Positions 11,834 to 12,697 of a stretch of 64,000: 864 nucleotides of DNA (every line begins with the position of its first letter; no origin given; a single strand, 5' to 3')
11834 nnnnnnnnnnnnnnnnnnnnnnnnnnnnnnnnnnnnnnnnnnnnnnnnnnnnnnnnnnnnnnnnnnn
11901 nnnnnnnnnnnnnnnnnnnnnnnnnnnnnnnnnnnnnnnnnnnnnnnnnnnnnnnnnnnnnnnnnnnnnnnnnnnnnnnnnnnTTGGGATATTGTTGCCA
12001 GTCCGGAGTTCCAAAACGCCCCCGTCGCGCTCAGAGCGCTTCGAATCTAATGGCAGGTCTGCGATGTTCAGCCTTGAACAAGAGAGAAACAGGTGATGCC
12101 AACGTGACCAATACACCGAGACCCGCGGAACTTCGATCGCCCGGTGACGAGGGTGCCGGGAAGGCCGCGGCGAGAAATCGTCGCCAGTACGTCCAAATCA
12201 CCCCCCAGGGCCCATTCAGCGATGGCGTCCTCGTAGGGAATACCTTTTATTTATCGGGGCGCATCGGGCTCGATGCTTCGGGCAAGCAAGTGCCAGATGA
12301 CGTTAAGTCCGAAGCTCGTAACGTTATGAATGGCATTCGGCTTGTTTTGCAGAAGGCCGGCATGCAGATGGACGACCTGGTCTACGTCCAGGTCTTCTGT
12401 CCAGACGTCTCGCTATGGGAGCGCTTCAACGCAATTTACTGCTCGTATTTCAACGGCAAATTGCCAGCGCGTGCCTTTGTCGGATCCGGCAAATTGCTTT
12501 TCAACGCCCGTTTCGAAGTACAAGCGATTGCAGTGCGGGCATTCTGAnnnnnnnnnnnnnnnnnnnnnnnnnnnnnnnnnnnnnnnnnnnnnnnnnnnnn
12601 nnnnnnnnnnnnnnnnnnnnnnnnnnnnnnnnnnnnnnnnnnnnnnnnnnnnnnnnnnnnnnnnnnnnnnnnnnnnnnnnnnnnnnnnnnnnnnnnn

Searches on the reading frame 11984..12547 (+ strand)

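Call 3: search_protein_families(library=pfam, proteins=[window:11984-12547:+])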
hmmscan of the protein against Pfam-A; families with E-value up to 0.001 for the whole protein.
window:11984-12547:+ (187 aa): 1 family
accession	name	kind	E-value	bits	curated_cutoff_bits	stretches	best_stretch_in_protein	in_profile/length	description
PF01042.26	Ribonuc_L-PSP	-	1.3e-24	86.9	27.3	1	72-184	5-120/121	Endoribonuclease L-PSP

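Call 4: search_protein_families(library=ncbifam, proteins=[window:11984-12547:+])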
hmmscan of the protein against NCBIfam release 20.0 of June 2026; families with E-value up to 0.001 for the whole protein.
window:11984-12547:+ (187 aa): 3 families
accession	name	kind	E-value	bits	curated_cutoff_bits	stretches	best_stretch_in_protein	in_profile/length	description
TIGR00004.1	TIGR00004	subfamily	6.4e-25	87.8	106.25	1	75-184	13-124/125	Rid family detoxifying hydrolase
TIGR03610.1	RutC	equivalog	1.5e-15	57.4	169.1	1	73-183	13-124/127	pyrimidine utilization protein C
NF008490.0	PRK11401.1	equivalog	1.5e-12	47.5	222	1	75-186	14-128/129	enamine/imine deaminase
